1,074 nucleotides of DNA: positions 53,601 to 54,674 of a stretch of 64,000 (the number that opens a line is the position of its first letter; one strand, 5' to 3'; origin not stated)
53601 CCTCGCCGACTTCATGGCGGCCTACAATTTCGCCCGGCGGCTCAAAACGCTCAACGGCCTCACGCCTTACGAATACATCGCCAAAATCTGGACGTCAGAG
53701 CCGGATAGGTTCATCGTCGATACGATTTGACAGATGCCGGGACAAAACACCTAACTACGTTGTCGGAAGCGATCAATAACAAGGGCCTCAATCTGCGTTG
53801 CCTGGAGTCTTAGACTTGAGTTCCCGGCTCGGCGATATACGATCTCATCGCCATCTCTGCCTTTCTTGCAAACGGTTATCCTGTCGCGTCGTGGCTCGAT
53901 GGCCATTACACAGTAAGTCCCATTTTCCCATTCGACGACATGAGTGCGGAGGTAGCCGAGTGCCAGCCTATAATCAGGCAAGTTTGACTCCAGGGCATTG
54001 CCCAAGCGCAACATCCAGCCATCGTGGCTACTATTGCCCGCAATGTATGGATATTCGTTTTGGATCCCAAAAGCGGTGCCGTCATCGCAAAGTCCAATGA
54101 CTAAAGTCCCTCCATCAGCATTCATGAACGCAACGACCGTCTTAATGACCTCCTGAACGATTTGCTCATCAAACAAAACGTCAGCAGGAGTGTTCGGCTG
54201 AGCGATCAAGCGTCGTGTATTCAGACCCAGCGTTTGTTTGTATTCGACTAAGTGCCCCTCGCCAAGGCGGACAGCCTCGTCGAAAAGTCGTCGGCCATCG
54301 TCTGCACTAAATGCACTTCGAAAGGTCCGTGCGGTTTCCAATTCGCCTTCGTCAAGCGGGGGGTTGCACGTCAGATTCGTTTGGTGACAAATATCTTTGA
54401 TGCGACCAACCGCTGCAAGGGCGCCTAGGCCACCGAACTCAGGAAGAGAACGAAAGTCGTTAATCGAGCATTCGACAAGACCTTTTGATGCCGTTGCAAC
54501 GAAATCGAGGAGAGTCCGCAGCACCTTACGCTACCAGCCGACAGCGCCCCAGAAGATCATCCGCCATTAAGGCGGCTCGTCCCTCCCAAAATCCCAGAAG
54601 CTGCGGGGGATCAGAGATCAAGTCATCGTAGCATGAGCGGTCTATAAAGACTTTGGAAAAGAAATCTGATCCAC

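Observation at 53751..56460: Low-GC two-gene operon: GmrSD-like DUF262/DUF1524 enzyme translationally coupled to an AlbA_2/Schlafen-like protein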

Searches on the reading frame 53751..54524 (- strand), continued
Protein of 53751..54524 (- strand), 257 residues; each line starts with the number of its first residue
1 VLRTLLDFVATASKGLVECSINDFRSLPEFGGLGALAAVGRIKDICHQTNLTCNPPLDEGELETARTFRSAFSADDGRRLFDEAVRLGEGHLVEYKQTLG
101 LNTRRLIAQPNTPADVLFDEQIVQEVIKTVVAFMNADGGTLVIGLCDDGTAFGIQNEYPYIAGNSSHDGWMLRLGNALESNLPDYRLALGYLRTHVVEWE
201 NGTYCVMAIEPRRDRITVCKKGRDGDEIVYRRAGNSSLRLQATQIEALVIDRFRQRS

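Call 81: search_dna_similar(query=window:53751-54524:-, collection=plasmids, mode=protein, max_rows=15, max_evalue=0.001)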
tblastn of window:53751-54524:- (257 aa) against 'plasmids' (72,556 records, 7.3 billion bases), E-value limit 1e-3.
Records with a match: 4; places in all: 4; records where one place covers at least 80% of the query: 0.
Best place of each record, by identity: <60% 4.
By first word of the organism name: Leptolyngbya 2; Sinorhizobium 1; Nostoc 1.
By predicted mobility (MOB-suite, as given by PLSDB): conjugative 2; non-mobilizable 2.
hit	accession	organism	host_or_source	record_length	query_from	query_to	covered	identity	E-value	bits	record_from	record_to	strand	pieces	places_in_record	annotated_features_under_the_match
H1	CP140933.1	Sinorhizobium meliloti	Medicago lupulina,whole organism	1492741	81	255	68%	26.8%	7e-8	60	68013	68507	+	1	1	DUF262 domain-containing protein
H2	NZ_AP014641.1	Leptolyngbya boryana IAM M-101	-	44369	126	255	51%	29.6%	7e-6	54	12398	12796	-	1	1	ATP-binding protein (x2) | phospholipase D-like domain-containing protein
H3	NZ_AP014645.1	Leptolyngbya boryana dg5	-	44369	126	255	51%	29.6%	7e-6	54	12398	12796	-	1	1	ATP-binding protein (x2) | phospholipase D-like domain-containing protein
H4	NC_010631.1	Nostoc punctiforme PCC 73102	-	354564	119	240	47%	30.2%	1e-5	54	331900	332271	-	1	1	RNA-binding domain-containing protein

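Call 82: search_dna_similar(query=window:53751-54524:-, collection=phages, mode=protein, max_rows=10, max_evalue=0.001)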
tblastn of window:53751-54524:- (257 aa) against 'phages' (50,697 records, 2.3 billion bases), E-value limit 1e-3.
Records with a match: 1; places in all: 1; records where one place covers at least 80% of the query: 0.
Best place of each record, by identity: <60% 1.
By first word of the organism name: Bacteriophage 1.
By host as written in the record: - 1.
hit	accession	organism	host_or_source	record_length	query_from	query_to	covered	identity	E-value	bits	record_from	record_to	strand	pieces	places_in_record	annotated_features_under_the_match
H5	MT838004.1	Bacteriophage sp.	human fecal samples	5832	118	249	51%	29.1%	1e-4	49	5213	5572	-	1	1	record has no annotation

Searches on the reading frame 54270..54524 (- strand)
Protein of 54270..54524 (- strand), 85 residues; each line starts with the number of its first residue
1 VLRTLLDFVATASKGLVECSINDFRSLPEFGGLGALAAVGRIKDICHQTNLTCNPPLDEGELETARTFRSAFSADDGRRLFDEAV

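Call 83: search_protein_representatives(alignment_id=A5)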
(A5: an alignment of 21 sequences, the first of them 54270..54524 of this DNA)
Query: 21 sequences, 86 profile positions. Proteins with E-value up to 0.001 (for the whole library): 49; up to 1e-10: 7; up to 1e-30: 0. The best 49 are listed.
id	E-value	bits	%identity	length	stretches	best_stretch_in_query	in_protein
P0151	1.4e-22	95.6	-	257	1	1-86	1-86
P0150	6.2e-22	93.5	-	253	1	4-86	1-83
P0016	1.6e-19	85.7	-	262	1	1-83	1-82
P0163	3.4e-16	75.1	-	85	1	1-85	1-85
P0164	3.3e-13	65.5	-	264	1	2-83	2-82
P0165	1.2e-12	63.7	-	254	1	5-86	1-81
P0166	1.4e-12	63.5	-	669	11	54-80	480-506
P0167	1.7e-10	56.8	-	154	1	4-85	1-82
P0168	3.8e-10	55.7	-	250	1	4-76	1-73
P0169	4.4e-10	55.5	-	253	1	8-76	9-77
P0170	6.6e-10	54.9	-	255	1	7-77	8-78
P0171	2.6e-09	53.0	-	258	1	6-85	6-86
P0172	6.1e-09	51.8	-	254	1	6-85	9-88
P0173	6.6e-09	51.7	-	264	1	1-85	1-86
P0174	9.0e-09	51.3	-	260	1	11-86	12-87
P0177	3.5e-08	49.4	-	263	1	6-82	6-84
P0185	3.9e-07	46.0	-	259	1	9-76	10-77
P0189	1.7e-06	44.0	-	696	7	40-81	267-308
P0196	1.0e-05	41.5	-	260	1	8-71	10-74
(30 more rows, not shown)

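Call 84: search_protein_families(library=pfam, proteins=[P0164, P0165, P0168, P0170, P0173, P0177, P0185, P0196, P0166, P0189], max_evalue=0.001)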
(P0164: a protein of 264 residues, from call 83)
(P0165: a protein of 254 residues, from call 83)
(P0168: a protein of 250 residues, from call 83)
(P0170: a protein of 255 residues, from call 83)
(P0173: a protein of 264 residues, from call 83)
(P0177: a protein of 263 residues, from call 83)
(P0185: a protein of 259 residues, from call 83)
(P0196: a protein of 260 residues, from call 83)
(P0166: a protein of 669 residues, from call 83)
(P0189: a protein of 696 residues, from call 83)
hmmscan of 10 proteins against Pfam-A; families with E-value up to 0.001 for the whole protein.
P0164 (264 aa): 1 family
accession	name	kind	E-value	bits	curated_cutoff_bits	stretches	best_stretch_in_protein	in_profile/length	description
PF04326.19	SLFN_AlbA_2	-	4.5e-09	37.3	25.3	1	91-246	2-115/118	Schlafen, AlbA_2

P0165 (254 aa): 1 family
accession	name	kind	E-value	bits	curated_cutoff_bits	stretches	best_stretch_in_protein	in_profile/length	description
PF04326.19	SLFN_AlbA_2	-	1.3e-13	51.9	25.3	1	86-238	1-117/118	Schlafen, AlbA_2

P0168 (250 aa): 1 family
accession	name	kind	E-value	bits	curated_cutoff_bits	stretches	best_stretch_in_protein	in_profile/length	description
PF04326.19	SLFN_AlbA_2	-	4.9e-10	40.4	25.3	1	86-234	1-116/118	Schlafen, AlbA_2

P0170 (255 aa): 1 family
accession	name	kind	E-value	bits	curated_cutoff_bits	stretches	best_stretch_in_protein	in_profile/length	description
PF04326.19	SLFN_AlbA_2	-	1e-14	55.5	25.3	1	90-238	1-116/118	Schlafen, AlbA_2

P0173 (264 aa): 1 family
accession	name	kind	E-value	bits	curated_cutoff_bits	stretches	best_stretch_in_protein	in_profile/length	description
PF04326.19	SLFN_AlbA_2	-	1.1e-15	58.6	25.3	1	92-243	2-117/118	Schlafen, AlbA_2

P0177 (263 aa): 1 family
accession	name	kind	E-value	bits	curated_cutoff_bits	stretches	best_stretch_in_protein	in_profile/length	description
PF04326.19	SLFN_AlbA_2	-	9.8e-16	58.8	25.3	1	92-241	1-114/118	Schlafen, AlbA_2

P0185 (259 aa): 1 family
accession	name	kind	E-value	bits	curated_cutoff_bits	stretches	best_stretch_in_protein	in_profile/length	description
PF04326.19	SLFN_AlbA_2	-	6.9e-11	43.2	25.3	1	90-235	1-116/118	Schlafen, AlbA_2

P0196 (260 aa): 1 family
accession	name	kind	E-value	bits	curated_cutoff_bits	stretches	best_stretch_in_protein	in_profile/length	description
PF04326.19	SLFN_AlbA_2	-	1.6e-06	29.1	25.3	1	95-190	3-70/118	Schlafen, AlbA_2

P0166 (669 aa): 1 family
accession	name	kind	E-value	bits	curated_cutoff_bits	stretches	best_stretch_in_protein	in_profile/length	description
PF10388.15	YkuI_C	-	2.4e-06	27.9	26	0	51-79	136-165/166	EAL-domain associated signalling protein domain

P0189 (696 aa): 9 families
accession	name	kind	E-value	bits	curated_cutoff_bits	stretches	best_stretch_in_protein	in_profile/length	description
PF13923.12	zf-C3HC4_2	-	2e-12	47.1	27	1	41-78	2-40/40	Zinc finger, C3HC4 type (RING finger)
PF00097.31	zf-C3HC4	-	5.3e-08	33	21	1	41-78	1-40/40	Zinc finger, C3HC4 type (RING finger)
PF13639.12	zf-RING_2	-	1e-06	29.3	27.3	1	41-78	3-43/44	Ring finger domain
PF13445.12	zf-RING_UBOX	-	1.9e-06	28.2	25.2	1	41-77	1-37/39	RING-type zinc-finger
PF14634.12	zf-RING_5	-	4.5e-06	27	27.9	1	41-79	2-42/43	zinc-RING finger domain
PF24921.1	RING_XB3-XBAT31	-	5.7e-05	23.5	50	1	40-70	1-31/57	E3 ubiquitin-protein ligase XB3/XBAT31 RING finger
PF13920.12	zf-C3HC4_3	-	6.9e-05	23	27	1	39-81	3-45/49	Zinc finger, C3HC4 type (RING finger)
PF15227.12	zf-C3HC4_4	-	0.00019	21.9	30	1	41-78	1-42/42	zinc finger of C3HC4-type, RING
PF16685.11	zf-RING_10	-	0.00024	21.6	31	1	39-79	1-44/70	zinc RING finger of MSL2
